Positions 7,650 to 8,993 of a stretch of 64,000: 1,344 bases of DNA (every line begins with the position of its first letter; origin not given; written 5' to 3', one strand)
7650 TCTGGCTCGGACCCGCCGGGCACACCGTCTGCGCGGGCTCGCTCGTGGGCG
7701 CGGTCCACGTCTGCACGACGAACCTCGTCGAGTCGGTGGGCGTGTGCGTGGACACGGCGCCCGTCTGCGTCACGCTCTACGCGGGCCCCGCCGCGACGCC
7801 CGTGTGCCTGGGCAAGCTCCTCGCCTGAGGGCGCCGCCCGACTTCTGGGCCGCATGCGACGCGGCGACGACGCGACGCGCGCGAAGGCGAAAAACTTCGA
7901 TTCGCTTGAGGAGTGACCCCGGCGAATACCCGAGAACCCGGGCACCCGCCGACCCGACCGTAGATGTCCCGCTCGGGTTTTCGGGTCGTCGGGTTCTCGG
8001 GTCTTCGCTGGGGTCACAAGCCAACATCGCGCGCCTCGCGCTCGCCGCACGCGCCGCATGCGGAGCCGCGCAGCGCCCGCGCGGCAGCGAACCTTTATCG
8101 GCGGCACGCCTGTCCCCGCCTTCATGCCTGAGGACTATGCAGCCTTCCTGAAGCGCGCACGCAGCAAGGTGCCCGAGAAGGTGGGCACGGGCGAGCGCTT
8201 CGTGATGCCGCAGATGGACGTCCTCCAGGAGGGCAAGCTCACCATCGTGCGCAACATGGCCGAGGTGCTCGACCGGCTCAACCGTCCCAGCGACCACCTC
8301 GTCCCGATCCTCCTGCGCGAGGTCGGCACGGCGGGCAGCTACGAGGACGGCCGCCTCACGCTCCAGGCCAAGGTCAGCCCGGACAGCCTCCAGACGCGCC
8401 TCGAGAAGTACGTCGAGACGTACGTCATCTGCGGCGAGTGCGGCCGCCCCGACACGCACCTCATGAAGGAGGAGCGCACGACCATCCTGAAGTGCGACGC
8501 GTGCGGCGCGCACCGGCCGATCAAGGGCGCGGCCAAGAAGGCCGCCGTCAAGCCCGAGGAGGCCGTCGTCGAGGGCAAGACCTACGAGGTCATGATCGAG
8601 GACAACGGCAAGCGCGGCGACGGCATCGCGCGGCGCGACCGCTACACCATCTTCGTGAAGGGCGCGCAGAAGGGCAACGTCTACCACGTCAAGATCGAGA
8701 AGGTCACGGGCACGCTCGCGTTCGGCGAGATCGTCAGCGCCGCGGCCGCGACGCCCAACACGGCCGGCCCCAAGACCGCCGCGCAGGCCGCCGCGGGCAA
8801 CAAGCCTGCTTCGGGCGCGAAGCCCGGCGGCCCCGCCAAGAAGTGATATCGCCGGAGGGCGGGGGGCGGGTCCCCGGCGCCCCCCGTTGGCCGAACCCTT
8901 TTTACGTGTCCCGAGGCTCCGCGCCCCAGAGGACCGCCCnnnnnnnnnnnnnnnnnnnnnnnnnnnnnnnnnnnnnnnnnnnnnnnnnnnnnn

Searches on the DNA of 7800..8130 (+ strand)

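Call 87: search_rna_families(source=window, start=7800, end=8130, threshold=evalue, max_evalue=1)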
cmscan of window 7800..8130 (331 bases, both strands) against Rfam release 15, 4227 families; matches with E-value up to 1: 2.
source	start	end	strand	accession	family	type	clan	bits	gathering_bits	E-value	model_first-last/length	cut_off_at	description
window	7851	8062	-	RF04104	MIR918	Gene; miRNA;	-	28.6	268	0.0025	1-265/265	no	MIR918 microRNA precursor family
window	7905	8020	+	RF04104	MIR918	Gene; miRNA;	-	27.4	268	0.0046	1-265/265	no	MIR918 microRNA precursor family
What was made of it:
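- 7851..8062 (.): Copy B, second copy of the element, 212 bp, 69% GC, in the same orientation as A. Boundaries from call 87.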

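Call 95: search_dna_similar(query=window:7847-8066:+, collection=plasmids, mode=distant, max_evalue=0.001, max_rows=10)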
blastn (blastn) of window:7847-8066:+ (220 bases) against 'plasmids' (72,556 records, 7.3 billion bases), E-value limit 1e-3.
No match.

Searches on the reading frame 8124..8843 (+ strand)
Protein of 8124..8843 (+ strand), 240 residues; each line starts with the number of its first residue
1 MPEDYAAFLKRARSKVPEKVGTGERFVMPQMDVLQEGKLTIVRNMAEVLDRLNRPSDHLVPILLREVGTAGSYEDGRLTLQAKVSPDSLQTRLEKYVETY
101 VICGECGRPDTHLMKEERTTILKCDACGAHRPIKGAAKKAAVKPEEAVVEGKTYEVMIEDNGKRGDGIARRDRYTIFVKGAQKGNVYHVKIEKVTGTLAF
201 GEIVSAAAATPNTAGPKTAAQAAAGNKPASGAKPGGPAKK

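Call 15: search_protein_families(library=pfam, proteins=[window:8124-8843:+])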
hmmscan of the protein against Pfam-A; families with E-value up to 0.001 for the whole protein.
window:8124-8843:+ (240 aa): 2 families
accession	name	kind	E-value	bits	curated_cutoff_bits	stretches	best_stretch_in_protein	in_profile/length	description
PF01873.23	eIF-5_eIF-2B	-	1.7e-33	115.5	27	1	21-130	6-117/117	Domain found in IF2B/IF5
PF01938.26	TRAM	-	9.8e-11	41.8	21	1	150-204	4-61/61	TRAM domain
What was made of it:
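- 8124..8846 (+): aIF2-beta-TRAM gene, right neighbour of B. TATA box TTTAT at 8094-8098, 31 nt after the palindrome. Pfam PF01873 + PF01938 (call 15).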

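Call 56: find_homologous_proteins(query=window:8124-8843:+, max_evalue=1e-30)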
Query window:8124-8843:+ (240 aa): 396 proteins with E <= 1e-30 among 2186 candidates; the best 120 are listed.
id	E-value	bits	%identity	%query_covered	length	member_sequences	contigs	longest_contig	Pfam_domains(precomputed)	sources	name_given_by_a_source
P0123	8.3e-154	528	100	100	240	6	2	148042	PF01873.24,PF01938.27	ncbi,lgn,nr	ncbi:MAG: translation initiation factor 2 subunit 2 [Thermoplasmata archaeon]|nr:translation initiat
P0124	1.3e-119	416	90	86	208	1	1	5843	PF01873.24,PF01938.27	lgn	-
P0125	7.1e-111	387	81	90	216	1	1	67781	PF01873.24,PF01938.27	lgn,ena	-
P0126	2.6e-110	386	81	90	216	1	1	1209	PF01873.24,PF01938.27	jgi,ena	-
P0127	7.0e-110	384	82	85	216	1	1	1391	PF01873.24,PF01938.27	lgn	-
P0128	9.0e-110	384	83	85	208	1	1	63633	PF01873.24,PF01938.27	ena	-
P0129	1.1e-109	383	82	88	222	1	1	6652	PF01873.24,PF01938.27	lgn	-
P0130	1.5e-109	383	83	87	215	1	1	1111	PF01873.24,PF01938.27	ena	-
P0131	5.8e-109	381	80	89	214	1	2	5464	PF01873.24,PF01938.27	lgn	-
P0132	5.9e-109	381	81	85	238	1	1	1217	PF01873.24,PF01938.27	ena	-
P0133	1.3e-108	380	82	88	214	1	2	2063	PF01873.24,PF01938.27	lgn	-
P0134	1.6e-108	380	74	99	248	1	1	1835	PF01873.24,PF01938.27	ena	-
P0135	3.2e-108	379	78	90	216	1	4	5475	PF01873.24,PF01938.27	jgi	jgi:translation initiation factor 2 subunit 2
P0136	3.9e-108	378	81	85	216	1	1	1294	PF01873.24,PF01938.27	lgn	-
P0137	5.1e-108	378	79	90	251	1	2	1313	PF01873.24,PF01938.27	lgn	-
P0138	1.5e-107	376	78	88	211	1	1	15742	PF01873.24,PF01938.27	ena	-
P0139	1.6e-107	376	79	87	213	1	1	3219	PF01873.24,PF01938.27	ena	-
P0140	1.9e-107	376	82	85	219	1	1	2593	PF01873.24,PF01938.27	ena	-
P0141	2.2e-107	376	83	86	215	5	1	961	PF01873.24,PF01938.27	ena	-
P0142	2.2e-107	376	78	90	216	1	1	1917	PF01873.24,PF01938.27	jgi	jgi:translation initiation factor 2 subunit 2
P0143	1.0e-106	374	78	90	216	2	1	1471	PF01873.24,PF01938.27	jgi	jgi:translation initiation factor 2 subunit 2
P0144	1.1e-106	374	78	90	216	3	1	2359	PF01873.24,PF01938.27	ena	-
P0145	2.3e-106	373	81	86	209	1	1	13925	PF01873.24,PF01938.27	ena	-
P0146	2.8e-106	372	78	90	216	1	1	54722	PF01873.24,PF01938.27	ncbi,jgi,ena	ncbi:MAG: translation initiation factor IF-2 subunit beta [Candidatus Thermoplasmatota archaeon]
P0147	4.4e-106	372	78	86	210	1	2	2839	PF01873.24,PF01938.27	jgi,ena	-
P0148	1.4e-105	370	78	87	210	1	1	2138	PF01873.24,PF01938.27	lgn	-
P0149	4.6e-105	368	80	85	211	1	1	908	PF01873.24,PF01938.27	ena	-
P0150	1.8e-104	366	78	87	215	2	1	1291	PF01873.24,PF01938.27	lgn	-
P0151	1.9e-104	366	77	90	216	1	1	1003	PF01873.24,PF01938.27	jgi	jgi:translation initiation factor 2 subunit 2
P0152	4.0e-104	365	77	90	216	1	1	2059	PF01873.24,PF01938.27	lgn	-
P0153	7.3e-104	364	76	90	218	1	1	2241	PF01873.24,PF01938.27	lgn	-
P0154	7.6e-104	364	78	86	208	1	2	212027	PF01873.24,PF01938.27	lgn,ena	-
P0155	1.2e-103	364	79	88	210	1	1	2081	PF01873.24,PF01938.27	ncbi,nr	ncbi:MAG TPA: translation initiation factor IF-2 subunit beta [Candidatus Thermoplasmatota archaeon]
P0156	4.5e-103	362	78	86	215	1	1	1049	PF01873.24,PF01938.27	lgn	-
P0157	5.8e-103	361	76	87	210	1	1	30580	PF01873.24,PF01938.27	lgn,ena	-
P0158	5.9e-103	361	74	92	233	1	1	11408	PF01873.24,PF01938.27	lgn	-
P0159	7.0e-103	361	75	89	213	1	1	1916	PF01873.24,PF01938.27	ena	-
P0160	9.6e-103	361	78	85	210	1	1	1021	PF01873.24,PF01938.27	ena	-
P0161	1.3e-102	360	74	89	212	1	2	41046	PF01873.24,PF01938.27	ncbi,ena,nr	ncbi:MAG TPA: translation initiation factor IF-2 subunit beta [Candidatus Thermoplasmatota archaeon]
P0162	2.2e-102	360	76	86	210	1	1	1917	PF01873.24,PF01938.27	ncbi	-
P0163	3.2e-102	359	76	85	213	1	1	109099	PF01873.24,PF01938.27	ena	-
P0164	6.2e-102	358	70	95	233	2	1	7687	PF01873.24,PF01938.27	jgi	jgi:translation initiation factor 2 subunit 2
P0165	3.1e-101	356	76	89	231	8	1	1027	PF01873.24,PF01938.27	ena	-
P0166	4.1e-101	355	77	85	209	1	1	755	PF01873.24,PF01938.27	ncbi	-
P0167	4.8e-101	355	77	85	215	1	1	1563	PF01873.24,PF01938.27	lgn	-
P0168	6.9e-101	355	76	89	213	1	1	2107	PF01873.24,PF01938.27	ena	-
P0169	1.8e-100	353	77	85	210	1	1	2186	PF01873.24,PF01938.27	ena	-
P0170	2.9e-100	353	77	83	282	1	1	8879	PF01873.24,PF01938.27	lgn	-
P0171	2.9e-99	349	73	86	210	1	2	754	PF01873.24,PF01938.27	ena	-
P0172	7.1e-99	348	73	89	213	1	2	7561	PF01873.24,PF01938.27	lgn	-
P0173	9.8e-99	348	72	89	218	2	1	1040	PF01873.24,PF01938.27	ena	-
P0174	3.9e-96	339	73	89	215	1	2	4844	PF01873.24,PF01938.27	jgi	-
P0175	1.2e-94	334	72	85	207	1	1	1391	PF01873.24,PF01938.27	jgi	jgi:translation initiation factor 2 subunit 2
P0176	4.5e-93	329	70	86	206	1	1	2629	PF01873.24,PF01938.27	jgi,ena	-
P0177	2.9e-92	326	71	85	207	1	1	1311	PF01873.24,PF01938.27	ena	-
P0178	2.1e-91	324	71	85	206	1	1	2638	PF01873.24,PF01938.27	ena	-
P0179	4.7e-90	319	70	85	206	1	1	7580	PF01873.24,PF01938.27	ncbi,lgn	-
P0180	9.0e-90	318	72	84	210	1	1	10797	PF01873.24,PF01938.27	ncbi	ncbi:MAG: translation initiation factor IF-2 subunit beta [Thermoplasmatota archaeon]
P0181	4.3e-86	306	65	85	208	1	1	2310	PF01873.24,PF01938.27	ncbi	-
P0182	3.8e-85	303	67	83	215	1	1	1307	PF01873.24,PF01938.27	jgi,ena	-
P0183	1.3e-83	298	64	84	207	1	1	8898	PF01873.24,PF01938.27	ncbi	-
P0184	7.4e-83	296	66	85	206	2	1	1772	PF01873.24,PF01938.27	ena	-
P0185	2.1e-82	294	64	85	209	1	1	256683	PF01873.24,PF01938.27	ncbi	ncbi:MAG: translation initiation factor IF-2 subunit beta [Thermoplasmatota archaeon]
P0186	1.9e-81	291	64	85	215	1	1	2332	PF01873.24,PF01938.27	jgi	jgi:translation initiation factor 2 subunit 2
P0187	7.2e-81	289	61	88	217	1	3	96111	PF01873.24,PF01938.27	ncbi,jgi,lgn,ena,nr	ncbi:MAG TPA: translation initiation factor IF-2 subunit beta [Candidatus Thermoplasmatota archaeon]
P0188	1.6e-80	288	63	85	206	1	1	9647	PF01873.24,PF01938.27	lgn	-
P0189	4.9e-78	280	60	84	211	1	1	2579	PF01873.24,PF01938.27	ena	-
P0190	6.9e-75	270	58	85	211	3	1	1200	PF01873.24,PF01938.27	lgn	-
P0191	1.3e-72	262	57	83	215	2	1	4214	PF01873.24,PF01938.27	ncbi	-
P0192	1.5e-70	255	54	83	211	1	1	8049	PF01873.24,PF01938.27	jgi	jgi:translation initiation factor 2 subunit 2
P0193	2.7e-69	251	53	84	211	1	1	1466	PF01873.24,PF01938.27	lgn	-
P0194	9.0e-69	250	55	83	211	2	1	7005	PF01873.24,PF01938.27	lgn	-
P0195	2.3e-68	248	54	85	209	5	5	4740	PF01873.24,PF01938.27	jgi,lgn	jgi:translation initiation factor 2 subunit 2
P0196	1.2e-67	246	54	84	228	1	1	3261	PF01873.24,PF01938.27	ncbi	-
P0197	2.4e-67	245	57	84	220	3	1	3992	PF01873.24,PF01938.27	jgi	jgi:translation initiation factor 2 subunit 2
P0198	2.3e-66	242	53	85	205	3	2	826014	PF01873.24,PF01938.27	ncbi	-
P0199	4.7e-66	241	52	85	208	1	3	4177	PF01873.24,PF01938.27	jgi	jgi:translation initiation factor 2 subunit 2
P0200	1.3e-65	239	51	83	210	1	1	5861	PF01873.24,PF01938.27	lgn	-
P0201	2.4e-65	238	51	83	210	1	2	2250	PF01873.24,PF01938.27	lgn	-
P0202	3.3e-65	238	53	85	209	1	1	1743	PF01873.24,PF01938.27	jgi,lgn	jgi:translation initiation factor 2 subunit 2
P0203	4.0e-65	238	53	83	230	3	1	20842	PF01873.24,PF01938.27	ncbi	-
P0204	6.5e-65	237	52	83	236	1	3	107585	PF01873.24,PF01938.27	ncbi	-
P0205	1.7e-64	236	52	84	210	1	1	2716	PF01873.24,PF01938.27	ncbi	-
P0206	2.2e-64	235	51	88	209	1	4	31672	PF01873.24,PF01938.27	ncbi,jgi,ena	ncbi:MAG: translation initiation factor IF-2 subunit beta [Methanomassiliicoccales archaeon]|jgi:tra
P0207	3.4e-64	235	51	85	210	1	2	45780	PF01873.24,PF01938.27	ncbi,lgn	-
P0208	3.4e-64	235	52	84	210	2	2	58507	PF01873.24,PF01938.27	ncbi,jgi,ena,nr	ncbi:MAG TPA: translation initiation factor IF-2 subunit beta [Methanomassiliicoccales archaeon]|nr:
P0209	3.8e-64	234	50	84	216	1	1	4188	PF01873.24,PF01938.27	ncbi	-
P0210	4.1e-64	234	51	88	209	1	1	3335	PF01873.24,PF01938.27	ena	-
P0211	4.9e-64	234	80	55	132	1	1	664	PF01873.24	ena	-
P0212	7.9e-64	233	51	88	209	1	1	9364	PF01873.24,PF01938.27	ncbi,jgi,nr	ncbi:MAG: translation initiation factor IF-2 subunit beta [Methanomassiliicoccales archaeon]|nr:tran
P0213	8.3e-64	233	51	86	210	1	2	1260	PF01873.24,PF01938.27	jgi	jgi:translation initiation factor 2 subunit 2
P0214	3.6e-63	231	50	87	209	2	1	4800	PF01873.24,PF01938.27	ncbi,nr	ncbi:MAG TPA: translation initiation factor IF-2 subunit beta [Methanomassiliicoccales archaeon]|nr:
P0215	4.0e-63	231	50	84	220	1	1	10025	PF01873.24,PF01938.27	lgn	-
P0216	6.2e-63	231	51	86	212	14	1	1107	PF01873.24,PF01938.27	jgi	jgi:translation initiation factor 2 subunit 2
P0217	6.7e-63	230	50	84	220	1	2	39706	PF01873.24,PF01938.27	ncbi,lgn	-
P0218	1.4e-62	229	50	85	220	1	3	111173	PF01873.24,PF01938.27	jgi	-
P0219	1.5e-62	229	50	85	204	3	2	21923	PF01873.24,PF01938.27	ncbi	-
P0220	1.8e-62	229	51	83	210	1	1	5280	PF01873.24,PF01938.27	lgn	-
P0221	3.2e-62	228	51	88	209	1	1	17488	PF01873.24,PF01938.27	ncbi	-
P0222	1.2e-61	226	51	84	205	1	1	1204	PF01873.24,PF01938.27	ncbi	-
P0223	1.7e-61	226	50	85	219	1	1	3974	PF01873.24,PF01938.27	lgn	-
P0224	1.7e-61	226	52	79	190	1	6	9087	PF01873.24,PF01938.27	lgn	-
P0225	1.7e-61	226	51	84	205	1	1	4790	PF01873.24,PF01938.27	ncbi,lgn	-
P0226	1.9e-61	226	48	84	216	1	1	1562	PF01873.24,PF01938.27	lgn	-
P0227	3.1e-61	225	50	84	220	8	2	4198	PF01873.24,PF01938.27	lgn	-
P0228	4.0e-61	225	49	88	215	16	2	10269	PF01873.24,PF01938.27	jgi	jgi:translation initiation factor 2 subunit 2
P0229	4.6e-61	224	51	84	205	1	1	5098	PF01873.24,PF01938.27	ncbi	-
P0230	4.7e-61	224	50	86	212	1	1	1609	PF01873.24,PF01938.27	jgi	jgi:translation initiation factor 2 subunit 2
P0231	7.2e-61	224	50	86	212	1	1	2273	PF01873.24,PF01938.27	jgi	jgi:translation initiation factor 2 subunit 2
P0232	1.3e-60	223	52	84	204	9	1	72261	PF01873.24,PF01938.27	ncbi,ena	ncbi:MAG: translation initiation factor IF-2 subunit beta [Methanobacteriota archaeon]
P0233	1.4e-60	223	50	84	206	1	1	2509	PF01873.24,PF01938.27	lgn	-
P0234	2.2e-60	222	53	84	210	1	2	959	PF01873.24,PF01938.27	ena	-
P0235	2.9e-60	222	49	85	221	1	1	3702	PF01873.24,PF01938.27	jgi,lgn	-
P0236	3.6e-60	221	50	85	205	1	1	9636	PF01873.24,PF01938.27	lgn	-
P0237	3.7e-60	221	53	84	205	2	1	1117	PF01873.24,PF01938.27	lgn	-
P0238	4.4e-60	221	50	86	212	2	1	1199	PF01873.24,PF01938.27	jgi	jgi:translation initiation factor 2 subunit 2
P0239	5.1e-60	221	53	84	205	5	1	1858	PF01873.24,PF01938.27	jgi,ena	-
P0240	5.9e-60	221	50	84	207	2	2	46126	PF01873.24,PF01938.27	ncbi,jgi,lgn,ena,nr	ncbi:MAG: translation initiation factor IF-2 subunit beta [Euryarchaeota archaeon]|nr:translation in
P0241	6.1e-60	221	50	84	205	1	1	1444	PF01873.24,PF01938.27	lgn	-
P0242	7.2e-60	220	50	84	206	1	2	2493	PF01873.24,PF01938.27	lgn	-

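Call 57: find_encoding_contigs(protein=P0123, flank=10000, max_places=10)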
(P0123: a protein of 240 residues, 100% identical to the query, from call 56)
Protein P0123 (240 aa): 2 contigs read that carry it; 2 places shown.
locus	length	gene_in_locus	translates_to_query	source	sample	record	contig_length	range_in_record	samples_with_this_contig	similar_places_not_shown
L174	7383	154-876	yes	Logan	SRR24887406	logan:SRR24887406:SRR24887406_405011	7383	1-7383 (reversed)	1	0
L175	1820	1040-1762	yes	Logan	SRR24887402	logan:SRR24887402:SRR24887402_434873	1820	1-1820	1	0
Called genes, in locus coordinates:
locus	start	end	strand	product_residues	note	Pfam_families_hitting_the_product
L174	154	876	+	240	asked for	PF01873:eIF-5_eIF-2B, PF01938:TRAM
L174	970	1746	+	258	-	PF01012:ETF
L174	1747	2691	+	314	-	PF01012:ETF, PF00766:ETF_alpha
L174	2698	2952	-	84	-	-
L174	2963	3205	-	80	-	-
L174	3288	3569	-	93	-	-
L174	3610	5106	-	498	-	PF02830:V4R (weak)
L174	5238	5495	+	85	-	-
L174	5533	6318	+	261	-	-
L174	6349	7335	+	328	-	PF02073:Peptidase_M29 (faint), PF26233:NicX (faint)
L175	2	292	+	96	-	?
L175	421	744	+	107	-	-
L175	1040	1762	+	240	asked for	PF01873:eIF-5_eIF-2B, PF01938:TRAM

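Call 58: find_encoding_contigs(protein=P0124, flank=6000, max_places=4)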
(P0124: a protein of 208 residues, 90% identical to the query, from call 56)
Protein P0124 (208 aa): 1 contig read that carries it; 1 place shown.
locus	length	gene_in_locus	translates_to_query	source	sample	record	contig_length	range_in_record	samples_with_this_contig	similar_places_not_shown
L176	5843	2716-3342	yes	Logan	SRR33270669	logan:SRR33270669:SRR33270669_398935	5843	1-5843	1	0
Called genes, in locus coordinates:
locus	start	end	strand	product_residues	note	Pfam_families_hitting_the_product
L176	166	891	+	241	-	PF00731:AIRC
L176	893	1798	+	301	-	PF23435:DUF7121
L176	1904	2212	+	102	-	-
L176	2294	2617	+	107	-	-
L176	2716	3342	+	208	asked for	PF01873:eIF-5_eIF-2B, PF01938:TRAM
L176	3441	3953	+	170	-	-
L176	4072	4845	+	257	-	PF01012:ETF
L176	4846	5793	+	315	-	PF01012:ETF, PF00766:ETF_alpha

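Call 93: find_encoding_contigs(protein=P0128, flank=4000, max_places=3)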
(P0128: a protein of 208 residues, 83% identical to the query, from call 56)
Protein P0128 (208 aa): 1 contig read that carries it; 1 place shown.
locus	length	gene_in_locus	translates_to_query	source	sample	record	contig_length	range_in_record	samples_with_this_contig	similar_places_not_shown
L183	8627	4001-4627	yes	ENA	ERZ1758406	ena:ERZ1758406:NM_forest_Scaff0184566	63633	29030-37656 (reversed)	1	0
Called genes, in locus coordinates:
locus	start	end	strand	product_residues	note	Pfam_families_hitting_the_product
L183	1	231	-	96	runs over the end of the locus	-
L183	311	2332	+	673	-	PF04851:ResIII, PF00270:DEAD (faint), PF17757:UvrB_inter, PF27431:UvrB_3rd, PF00271:Helicase_C, PF12344:UvrB, PF02151:UVR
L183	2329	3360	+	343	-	PF13483:Lactamase_B_3, PF12706:Lactamase_B_2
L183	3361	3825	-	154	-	-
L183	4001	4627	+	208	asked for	PF01873:eIF-5_eIF-2B, PF01938:TRAM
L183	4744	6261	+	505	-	PF00171:Aldedh, PF05893:LuxC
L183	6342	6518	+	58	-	-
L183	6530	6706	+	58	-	-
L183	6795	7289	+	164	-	-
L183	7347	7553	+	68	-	-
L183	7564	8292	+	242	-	PF12840:HTH_20 (weak), PF00498:FHA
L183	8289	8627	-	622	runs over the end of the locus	PF00069:Pkinase, PF07714:PK_Tyr_Ser-Thr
